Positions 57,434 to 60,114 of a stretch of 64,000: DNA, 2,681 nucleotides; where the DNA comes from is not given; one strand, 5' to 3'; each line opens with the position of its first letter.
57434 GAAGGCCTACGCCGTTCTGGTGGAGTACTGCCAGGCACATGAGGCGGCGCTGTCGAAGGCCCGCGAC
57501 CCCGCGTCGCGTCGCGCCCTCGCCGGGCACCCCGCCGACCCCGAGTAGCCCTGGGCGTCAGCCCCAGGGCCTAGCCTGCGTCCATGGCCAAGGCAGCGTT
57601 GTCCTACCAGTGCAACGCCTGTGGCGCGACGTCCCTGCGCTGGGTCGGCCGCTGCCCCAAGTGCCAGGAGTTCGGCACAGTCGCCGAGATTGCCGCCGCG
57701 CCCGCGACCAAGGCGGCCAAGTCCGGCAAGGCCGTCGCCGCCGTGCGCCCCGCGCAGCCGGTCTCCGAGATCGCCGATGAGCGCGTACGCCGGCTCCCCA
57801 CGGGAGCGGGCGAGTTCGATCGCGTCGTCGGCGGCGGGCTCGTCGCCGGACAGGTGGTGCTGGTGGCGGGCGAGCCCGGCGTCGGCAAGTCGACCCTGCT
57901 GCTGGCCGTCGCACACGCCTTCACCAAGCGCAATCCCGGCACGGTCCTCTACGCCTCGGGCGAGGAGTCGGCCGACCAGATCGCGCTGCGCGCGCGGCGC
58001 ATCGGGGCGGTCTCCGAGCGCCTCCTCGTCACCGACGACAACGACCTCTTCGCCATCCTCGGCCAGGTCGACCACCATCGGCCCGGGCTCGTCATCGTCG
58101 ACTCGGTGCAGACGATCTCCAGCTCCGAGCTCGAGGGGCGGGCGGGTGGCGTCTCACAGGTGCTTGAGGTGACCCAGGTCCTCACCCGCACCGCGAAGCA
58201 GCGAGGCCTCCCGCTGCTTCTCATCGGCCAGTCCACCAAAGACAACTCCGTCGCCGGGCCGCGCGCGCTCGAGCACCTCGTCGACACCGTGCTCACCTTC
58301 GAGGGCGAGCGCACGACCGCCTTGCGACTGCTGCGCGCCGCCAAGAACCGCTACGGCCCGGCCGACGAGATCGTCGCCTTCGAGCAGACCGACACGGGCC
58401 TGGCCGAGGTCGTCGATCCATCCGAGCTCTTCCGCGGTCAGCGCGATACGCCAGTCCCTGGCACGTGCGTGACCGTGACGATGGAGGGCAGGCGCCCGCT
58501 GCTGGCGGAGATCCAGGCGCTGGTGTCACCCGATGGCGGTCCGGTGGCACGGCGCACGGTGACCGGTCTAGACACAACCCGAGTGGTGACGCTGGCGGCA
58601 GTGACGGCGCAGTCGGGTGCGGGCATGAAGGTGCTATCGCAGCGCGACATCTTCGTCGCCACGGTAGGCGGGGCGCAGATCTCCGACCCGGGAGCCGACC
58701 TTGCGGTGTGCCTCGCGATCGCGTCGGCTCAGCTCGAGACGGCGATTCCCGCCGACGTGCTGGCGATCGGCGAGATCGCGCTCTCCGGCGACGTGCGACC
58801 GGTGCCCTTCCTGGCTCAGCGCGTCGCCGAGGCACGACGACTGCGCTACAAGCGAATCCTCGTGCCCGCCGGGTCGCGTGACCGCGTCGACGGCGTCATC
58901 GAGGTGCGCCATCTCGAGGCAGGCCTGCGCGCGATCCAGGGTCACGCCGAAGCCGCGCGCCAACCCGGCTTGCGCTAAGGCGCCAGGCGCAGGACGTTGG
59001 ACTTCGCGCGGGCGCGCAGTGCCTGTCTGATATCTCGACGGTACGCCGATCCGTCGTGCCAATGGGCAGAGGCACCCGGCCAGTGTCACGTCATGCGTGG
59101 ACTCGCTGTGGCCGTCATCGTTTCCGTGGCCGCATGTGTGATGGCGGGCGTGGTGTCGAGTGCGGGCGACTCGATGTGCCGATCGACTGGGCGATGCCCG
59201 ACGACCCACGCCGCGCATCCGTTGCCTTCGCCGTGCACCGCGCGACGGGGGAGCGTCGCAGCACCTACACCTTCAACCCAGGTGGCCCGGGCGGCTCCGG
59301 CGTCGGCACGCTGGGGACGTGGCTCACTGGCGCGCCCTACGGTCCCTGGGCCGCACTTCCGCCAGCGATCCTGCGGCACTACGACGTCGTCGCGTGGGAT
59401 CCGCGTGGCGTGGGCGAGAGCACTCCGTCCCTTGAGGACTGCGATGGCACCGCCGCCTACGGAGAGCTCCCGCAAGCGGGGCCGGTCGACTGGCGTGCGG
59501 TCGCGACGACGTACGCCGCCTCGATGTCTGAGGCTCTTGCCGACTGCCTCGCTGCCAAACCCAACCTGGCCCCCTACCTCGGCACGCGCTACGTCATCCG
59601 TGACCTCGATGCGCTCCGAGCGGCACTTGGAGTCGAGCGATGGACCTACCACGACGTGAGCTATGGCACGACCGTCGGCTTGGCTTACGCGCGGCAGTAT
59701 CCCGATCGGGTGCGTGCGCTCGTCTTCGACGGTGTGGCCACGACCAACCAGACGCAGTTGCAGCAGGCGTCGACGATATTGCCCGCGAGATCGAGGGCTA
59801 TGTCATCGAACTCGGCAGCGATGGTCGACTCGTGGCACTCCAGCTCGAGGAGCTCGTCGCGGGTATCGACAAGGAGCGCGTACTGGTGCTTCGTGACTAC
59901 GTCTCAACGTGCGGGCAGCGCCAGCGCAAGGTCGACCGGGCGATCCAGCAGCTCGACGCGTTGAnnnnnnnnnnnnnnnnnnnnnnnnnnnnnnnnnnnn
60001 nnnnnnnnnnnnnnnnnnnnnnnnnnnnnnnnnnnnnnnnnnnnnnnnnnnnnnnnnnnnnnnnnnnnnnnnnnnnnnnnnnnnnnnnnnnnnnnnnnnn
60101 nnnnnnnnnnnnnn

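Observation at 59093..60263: disA has lost its diadenylate-cyclase domain through a deletion that fuses it to a decayed hydrolase gene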

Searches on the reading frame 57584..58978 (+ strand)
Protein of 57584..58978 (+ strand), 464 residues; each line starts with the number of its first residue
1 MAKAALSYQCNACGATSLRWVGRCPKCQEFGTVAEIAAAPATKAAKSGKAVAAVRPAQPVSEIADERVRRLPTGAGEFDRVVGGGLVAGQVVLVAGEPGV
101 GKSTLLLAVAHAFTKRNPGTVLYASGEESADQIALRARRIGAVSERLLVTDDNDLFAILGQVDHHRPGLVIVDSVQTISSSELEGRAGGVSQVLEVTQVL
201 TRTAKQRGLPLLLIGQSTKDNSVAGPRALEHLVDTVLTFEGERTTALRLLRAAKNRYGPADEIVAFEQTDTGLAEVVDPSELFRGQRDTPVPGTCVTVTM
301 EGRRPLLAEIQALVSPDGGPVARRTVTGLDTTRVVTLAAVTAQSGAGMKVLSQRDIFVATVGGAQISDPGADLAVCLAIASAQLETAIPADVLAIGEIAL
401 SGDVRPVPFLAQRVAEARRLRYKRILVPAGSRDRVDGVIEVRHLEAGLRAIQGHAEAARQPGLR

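Call 3: search_protein_families(library=pfam, proteins=[window:57584-58978:+], max_evalue=0.01)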
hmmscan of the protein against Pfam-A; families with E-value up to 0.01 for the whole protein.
window:57584-58978:+ (464 aa): 19 families
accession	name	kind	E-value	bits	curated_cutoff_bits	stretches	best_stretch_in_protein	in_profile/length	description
PF13481.12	AAA_25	-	4.4e-16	59.5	27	1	62-221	6-194/195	AAA domain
PF06745.19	ATPase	-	3e-11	43.6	26.6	1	72-147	2-77/231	KaiC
PF18073.7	Zn_ribbon_LapB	-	4.4e-11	42.7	25.7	1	8-35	1-28/28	Rubredoxin metal binding domain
PF03796.21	DnaB_C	-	5.4e-10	39.5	27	1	71-137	2-67/255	DnaB-like helicase C terminal domain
PF13541.12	ChlI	-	9.6e-08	32.4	27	1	372-429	62-119/121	Subunit ChlI of Mg-chelatase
PF05362.19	Lon_C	-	1.2e-07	32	21.1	1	340-438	80-179/205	Lon protease (S16) C-terminal proteolytic domain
PF13191.12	AAA_16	-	1.5e-07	32.5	32.6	1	78-213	16-136/167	AAA ATPase domain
PF13401.12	AAA_22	-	2.9e-07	31.3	27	1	90-217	6-124/130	AAA domain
PF13604.12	AAA_30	-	5.1e-06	26.8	27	1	90-184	19-106/191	AAA domain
PF25199.1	nSTAND_NTPase5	-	7.2e-06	26.3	34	1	90-157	42-109/145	Novel STAND NTPase 5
PF00005.33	ABC_tran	-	2e-05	25.7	25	1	86-147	8-68/137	ABC transporter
PF00154.27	RecA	-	0.00043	20.3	27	1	65-189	27-154/262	recA bacterial DNA recombination protein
PF00004.35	AAA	-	0.00091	20.1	21.2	1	92-195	1-90/131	ATPase family associated with various cellular activities (AAA)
PF13245.12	AAA_19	-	0.0013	19.3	25.1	1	88-179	10-103/134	AAA domain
PF06068.19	TIP49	-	0.0014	18.3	23.8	1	81-125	42-86/347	TIP49 P-loop domain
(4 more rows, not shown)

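Call 4: search_protein_families(library=ncbifam, proteins=[window:57584-58978:+], max_evalue=0.01)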
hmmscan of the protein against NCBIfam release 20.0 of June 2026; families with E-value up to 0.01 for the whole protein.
window:57584-58978:+ (464 aa): 42 families (the best 25 are shown)
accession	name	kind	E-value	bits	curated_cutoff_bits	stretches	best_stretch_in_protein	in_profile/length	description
TIGR00416.1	sms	equivalog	1.5e-133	445.9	403.05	1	1-434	1-436/454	DNA repair protein RadA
TIGR02903.1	spore_lon_C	equivalog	1.2e-11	43.9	678.8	1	349-433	506-590/615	Lon family ATP-dependent protease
TIGR03881.1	KaiC_arch_4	hypoth_equivalog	6.6e-11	42.3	247.8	1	69-178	1-93/231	KaiC domain-containing protein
TIGR02902.1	spore_lonB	equivalog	1.4e-09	37.2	723.3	1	351-436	424-509/531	ATP-dependent protease LonB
TIGR03600.1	phage_DnaB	exception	1.6e-09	37.2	498.65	1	69-137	175-242/421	phage replicative helicase, DnaB family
NF006799.0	PRK09302.1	equivalog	1.7e-09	36.8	408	1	69-238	253-431/515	circadian clock protein KaiC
TIGR02237.1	recomb_radB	equivalog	7.6e-09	35.7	172.4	1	79-273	2-209/210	DNA repair and recombination protein RadB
TIGR00763.1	lon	equivalog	1.4e-08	33.8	608.05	1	342-438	674-771/795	endopeptidase La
TIGR00665.1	DnaB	equivalog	2.6e-08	33.1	385.25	1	65-137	170-243/435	replicative DNA helicase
TIGR00764.1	lon_rel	equivalog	3.1e-08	32.7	516.6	1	349-433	480-565/608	ATP-dependent protease LonB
NF008053.0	PRK10787.1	equivalog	4.2e-08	31.7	891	1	342-433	650-742/784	endopeptidase La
NF005852.0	PRK07773.1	equivalog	6e-08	31.4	780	1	67-136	196-264/886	replicative DNA helicase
NF006443.0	PRK08760.1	equivalog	7.8e-08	31.1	741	1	65-183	206-327/476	replicative DNA helicase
NF006861.0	PRK09361.1-1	equivalog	6.2e-07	29.2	278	1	70-276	4-230/235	DNA repair and recombination protein RadB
NF040583.1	dnaB_SPI-7_type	exception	2.3e-06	27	655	1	66-137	172-243/434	SPI-7-type island replicative DNA helicase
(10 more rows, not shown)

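Call 5: find_related_loci(query=window:57584-58978:+, collection=genome_contigs, flank=10000)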
Query window:57584-58978:+ (464 aa) in genome_contigs; peptide patterns used: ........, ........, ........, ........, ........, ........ (x = any residue, [..] = any of these).
533 stretches matched a pattern; 201 encode a relative of the query (tblastn E <= 1e-3); the best 80 are kept; 80 distinct loci.
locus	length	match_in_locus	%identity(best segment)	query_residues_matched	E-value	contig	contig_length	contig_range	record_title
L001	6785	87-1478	97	1-464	0e+0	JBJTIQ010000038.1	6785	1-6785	MAG: Actinomycetota bacterium isolate samp_4312_semibin_220 samp_4312_148766, whole genome shotgun sequence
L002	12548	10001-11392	95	1-464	0e+0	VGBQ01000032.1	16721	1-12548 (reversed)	MAG: Actinomycetota bacterium isolate K_Offshore_40m_m2_150 K_Offshore_40m_m2_150_Ga0194133_10005207, whole genome shotg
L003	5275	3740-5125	92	1-464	0e+0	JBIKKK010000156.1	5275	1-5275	MAG: Candidatus Nanopelagicales bacterium isolate ME2014-07-24_3300043772_group5_bin296 Rohwer_bin354_scaffold_32994_c1,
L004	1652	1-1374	93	5-464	0e+0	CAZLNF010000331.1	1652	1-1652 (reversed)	MAG TPA_asm: uncultured Actinomyces sp. isolate SRP278252_co3_16 genome assembly, contig: NODE_198766_length_1652_cov_12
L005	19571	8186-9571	90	1-464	0e+0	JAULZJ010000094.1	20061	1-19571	MAG: Candidatus Nanopelagicales bacterium isolate P_NANO1 NODE_5087_length_20061_cov_3.329136, whole genome shotgun sequ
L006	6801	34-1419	90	1-464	0e+0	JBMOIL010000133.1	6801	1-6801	MAG: Candidatus Nanopelagicales bacterium isolate Deming_bin.440 contig37244, whole genome shotgun sequence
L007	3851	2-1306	93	28-464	0e+0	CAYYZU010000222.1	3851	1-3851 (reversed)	MAG TPA_asm: uncultured Actinomyces sp. isolate SRP278252_co3_579 genome assembly, contig: NODE_54484_length_3851_cov_8.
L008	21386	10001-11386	92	1-464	0e+0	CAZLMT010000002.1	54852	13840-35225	MAG TPA_asm: uncultured Actinomyces sp. isolate binchicken_co309_48 genome assembly, contig: NODE_299_length_54852_cov_3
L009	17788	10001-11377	79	1-459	0e+0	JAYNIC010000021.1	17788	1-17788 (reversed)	MAG: Candidatus Nanopelagicales bacterium isolate 139544_COM_vamb_bins.tsv.028 NODE_3772_length_17788_cov_3.621440, whol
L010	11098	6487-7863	79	1-459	0e+0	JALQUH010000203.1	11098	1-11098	MAG: Candidatus Nanopelagicales bacterium isolate DFJ.19 DFJ_459471, whole genome shotgun sequence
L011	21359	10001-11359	79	1-455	0e+0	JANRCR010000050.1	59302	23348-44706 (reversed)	MAG: Candidatus Nanopelagicales bacterium isolate MAG_248 P22051_111_S33_metaspades_730_59302_cov_16, whole genome shotg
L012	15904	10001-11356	79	1-452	0e+0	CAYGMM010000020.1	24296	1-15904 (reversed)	MAG TPA_asm: uncultured Actinomyces sp. isolate ERP116193_co2_117 genome assembly, contig: NODE_5124_length_24296_cov_5.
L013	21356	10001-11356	79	1-452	0e+0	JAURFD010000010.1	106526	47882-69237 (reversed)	MAG: Candidatus Nanopelagicales bacterium isolate SFB_3D_100_76 NODE_10_length_106526_cov_5.961822, whole genome shotgun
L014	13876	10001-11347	81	1-451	0e+0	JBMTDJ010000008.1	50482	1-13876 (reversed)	MAG: Candidatus Nanopelagicales bacterium isolate LKB_V2_S15_50percent_ser_metabat.26 NODE_136_length_50482_cov_22.05990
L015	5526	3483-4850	80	1-455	0e+0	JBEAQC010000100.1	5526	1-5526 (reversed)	MAG: Actinomycetota bacterium isolate muddycreek_2019_sw_WHONDRS-S19S_0082_B_bin.3 scaffold_399494, whole genome shotgun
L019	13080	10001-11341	77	1-451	0e+0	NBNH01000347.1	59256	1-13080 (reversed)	MAG: Actinomycetales bacterium mxb001 NODE_576991_length_59256_cov_59.8756, whole genome shotgun sequence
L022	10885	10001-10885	95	1-295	0e+0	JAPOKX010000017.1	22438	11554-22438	MAG: Actinomycetota bacterium isolate bin101 NODE_17_length_22438_cov_1.989356, whole genome shotgun sequence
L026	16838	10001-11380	75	1-464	0e+0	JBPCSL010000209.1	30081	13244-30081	MAG: Candidatus Nanopelagicales bacterium S1Ck117_395113_flag_0_multi_18.0000_len_30081, whole genome shotgun sequence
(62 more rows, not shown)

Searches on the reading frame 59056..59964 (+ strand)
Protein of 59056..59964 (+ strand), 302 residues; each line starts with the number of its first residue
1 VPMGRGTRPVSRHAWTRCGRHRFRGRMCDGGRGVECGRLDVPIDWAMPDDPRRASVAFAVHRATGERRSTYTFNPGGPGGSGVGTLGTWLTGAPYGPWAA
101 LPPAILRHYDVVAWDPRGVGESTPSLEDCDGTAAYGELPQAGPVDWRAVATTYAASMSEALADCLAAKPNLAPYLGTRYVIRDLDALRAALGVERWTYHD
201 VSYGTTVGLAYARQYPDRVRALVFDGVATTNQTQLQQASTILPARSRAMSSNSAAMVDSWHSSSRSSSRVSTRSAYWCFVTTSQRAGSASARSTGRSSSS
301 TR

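Call 3: search_protein_families(library=pfam, proteins=[window:59056-59964:+], max_evalue=0.01)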
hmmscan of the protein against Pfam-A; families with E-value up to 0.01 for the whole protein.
window:59056-59964:+ (302 aa): 2 families
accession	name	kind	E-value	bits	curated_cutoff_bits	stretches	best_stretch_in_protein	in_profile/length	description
PF00561.26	Abhydrolase_1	-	4.8e-17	62.9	25.8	1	73-236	5-115/245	alpha/beta hydrolase fold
PF12146.15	Hydrolase_4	-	0.0043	16.8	27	0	202-246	84-127/239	Serine aminopeptidase, S33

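Call 4: search_protein_families(library=ncbifam, proteins=[window:59056-59964:+], max_evalue=0.01)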
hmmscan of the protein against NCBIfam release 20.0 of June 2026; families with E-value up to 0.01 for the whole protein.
window:59056-59964:+ (302 aa): 6 families
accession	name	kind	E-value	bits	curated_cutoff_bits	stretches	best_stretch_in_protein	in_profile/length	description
TIGR01249.1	pro_imino_pep_1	equivalog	7.6e-09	35.2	259.75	1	177-237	78-138/307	prolyl aminopeptidase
TIGR02427.1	protocat_pcaD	equivalog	1.7e-06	27.6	255.85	1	182-286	67-171/251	3-oxoadipate enol-lactonase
NF051488.1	bifunc_PcaDC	exception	3e-06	26.6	390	1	182-269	66-153/375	bifunctional 3-oxoadipate enol-lactonase/4-carboxymuconolactone decarboxylase PcaDC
TIGR01250.1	pro_imino_pep_2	subfamily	0.00088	18.9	167.65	1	169-229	69-131/288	proline iminopeptidase-family hydrolase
NF006449.0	PRK08775.1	equivalog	0.0013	17.7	296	1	182-228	126-173/344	homoserine O-succinyltransferase MetX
NF002938.0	PRK03592.1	equivalog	0.0044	16.4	241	1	183-231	85-133/298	haloalkane dehalogenase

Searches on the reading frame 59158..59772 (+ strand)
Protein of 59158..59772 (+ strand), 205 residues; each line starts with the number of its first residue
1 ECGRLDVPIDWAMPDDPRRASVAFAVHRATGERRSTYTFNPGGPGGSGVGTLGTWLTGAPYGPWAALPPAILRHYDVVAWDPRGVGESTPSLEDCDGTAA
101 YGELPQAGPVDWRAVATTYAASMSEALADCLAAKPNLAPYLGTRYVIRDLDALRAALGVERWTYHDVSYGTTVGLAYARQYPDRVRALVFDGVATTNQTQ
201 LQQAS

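Call 14: find_homologous_proteins(query=window:59158-59772:+, max_evalue=1e-10)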
Query seq(205 aa) (205 aa): 173 proteins with E <= 1e-10 among 1344 candidates; the best 120 are listed.
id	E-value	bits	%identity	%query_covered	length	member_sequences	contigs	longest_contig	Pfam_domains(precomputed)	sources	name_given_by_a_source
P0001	9.7e-108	377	80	100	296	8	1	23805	PF00561.27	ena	-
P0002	4.0e-78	280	82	74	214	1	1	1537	-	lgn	-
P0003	5.6e-45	172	46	100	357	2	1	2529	PF00561.27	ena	-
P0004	1.1e-38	151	44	98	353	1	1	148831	PF00561.27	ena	-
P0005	2.8e-35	140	47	86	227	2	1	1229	PF00561.27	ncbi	-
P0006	7.5e-30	122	47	76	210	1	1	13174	-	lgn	-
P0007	4.9e-29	120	43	88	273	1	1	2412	PF00561.27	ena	-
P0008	6.6e-28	116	40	97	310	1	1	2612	PF00561.27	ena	-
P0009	1.3e-27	115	39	98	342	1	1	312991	PF00561.27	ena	-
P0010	1.2e-26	112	41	94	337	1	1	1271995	PF00561.27,PF08386.17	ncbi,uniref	ncbi:hypothetical protein GCM10023196_008510 [Actinoallomurus vinaceus]|uniref:AB hydrolase-1 domain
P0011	1.4e-26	112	33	80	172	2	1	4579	-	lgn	-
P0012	2.1e-26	111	35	100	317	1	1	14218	PF00561.27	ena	-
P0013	2.2e-26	111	38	97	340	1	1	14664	PF00561.27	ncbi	ncbi:alpha/beta fold hydrolase [Microbacterium aurum]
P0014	3.8e-26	110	77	35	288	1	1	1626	PF01040.24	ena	-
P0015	6.3e-26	109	37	94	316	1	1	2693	PF12697.14,PF00561.27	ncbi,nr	ncbi:MAG: alpha/beta fold hydrolase, partial [Acidimicrobiia bacterium]|nr:alpha/beta fold hydrolase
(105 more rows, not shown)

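Call 15: find_encoding_contigs(protein=P0001, flank=10000, max_places=6)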
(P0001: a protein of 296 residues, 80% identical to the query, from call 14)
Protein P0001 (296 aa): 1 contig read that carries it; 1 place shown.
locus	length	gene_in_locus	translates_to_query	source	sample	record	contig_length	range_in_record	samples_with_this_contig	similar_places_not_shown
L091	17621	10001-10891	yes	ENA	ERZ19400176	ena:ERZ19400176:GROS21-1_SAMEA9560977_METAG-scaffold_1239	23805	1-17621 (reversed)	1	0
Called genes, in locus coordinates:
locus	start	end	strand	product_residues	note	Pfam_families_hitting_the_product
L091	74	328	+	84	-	PF02604:PhdYeFM_antitox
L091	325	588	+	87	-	PF05016:ParE_toxin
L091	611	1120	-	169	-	-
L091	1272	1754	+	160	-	PF02559:CarD_TRCF_RID, PF21095:CarD_C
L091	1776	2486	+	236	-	PF01128:IspD, PF02348:CTP_transf_3 (weak), PF12804:NTP_transf_3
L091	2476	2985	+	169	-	PF02542:YgbB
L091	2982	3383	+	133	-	PF01243:PNPOx_N, PF12900:Pyridox_ox_2 (weak)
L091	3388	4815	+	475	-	PF01406:tRNA-synt_1e, PF09334:tRNA-synt_1g (faint), PF09190:DALR_2, PF23493:CysS_C (weak)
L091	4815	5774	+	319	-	PF08032:SpoU_sub_bind, PF00588:SpoU_methylase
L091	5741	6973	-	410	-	PF00999:Na_H_Exchanger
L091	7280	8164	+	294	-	-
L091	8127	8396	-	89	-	-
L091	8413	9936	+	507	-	PF00083:Sugar_tr, PF07690:MFS_1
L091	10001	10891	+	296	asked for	PF00561:Abhydrolase_1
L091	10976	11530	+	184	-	PF08386:Abhydrolase_4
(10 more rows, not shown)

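Call 34: find_encoding_contigs(protein=P0002, flank=5000, max_places=3)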
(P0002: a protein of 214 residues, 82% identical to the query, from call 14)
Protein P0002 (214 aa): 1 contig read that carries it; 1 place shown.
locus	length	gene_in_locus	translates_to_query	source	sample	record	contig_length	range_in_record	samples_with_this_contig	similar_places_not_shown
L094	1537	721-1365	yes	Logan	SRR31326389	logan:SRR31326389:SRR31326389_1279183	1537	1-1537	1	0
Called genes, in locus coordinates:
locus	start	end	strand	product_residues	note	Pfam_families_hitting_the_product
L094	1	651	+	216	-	?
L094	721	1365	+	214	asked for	-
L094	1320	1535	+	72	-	?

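Call 35: find_encoding_contigs(protein=P0014, flank=5000, max_places=3)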
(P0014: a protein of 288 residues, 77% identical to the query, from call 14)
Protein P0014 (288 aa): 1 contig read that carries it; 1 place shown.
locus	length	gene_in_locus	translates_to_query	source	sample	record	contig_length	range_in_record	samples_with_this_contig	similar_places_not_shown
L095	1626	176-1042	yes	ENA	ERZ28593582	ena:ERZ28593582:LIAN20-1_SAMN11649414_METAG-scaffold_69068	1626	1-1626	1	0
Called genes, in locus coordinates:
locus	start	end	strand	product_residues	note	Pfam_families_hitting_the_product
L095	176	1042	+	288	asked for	PF01040:UbiA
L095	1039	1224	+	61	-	PF27516:YCO2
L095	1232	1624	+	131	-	?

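Call 53: find_related_loci(query=window:59158-59772:+, collection=metagenome_contigs, flank=7000)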
Query seq(205 aa) (205 aa) in metagenome_contigs; peptide patterns used: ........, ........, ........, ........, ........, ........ (x = any residue, [..] = any of these).
126 stretches matched a pattern; 7 encode a relative of the query (tblastn E <= 1e-3); 7 distinct loci.
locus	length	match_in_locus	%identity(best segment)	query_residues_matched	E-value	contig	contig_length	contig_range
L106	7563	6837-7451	78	1-205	6e-107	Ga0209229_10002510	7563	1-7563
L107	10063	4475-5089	78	1-205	3e-106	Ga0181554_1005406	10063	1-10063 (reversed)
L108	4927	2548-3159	78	2-205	3e-106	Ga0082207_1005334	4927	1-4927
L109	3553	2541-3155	79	1-205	8e-107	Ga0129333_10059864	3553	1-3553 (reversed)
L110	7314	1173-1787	82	1-205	1e-103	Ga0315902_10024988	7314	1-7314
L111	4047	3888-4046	100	1-53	4e-31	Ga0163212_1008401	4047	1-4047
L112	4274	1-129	84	163-205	4e-19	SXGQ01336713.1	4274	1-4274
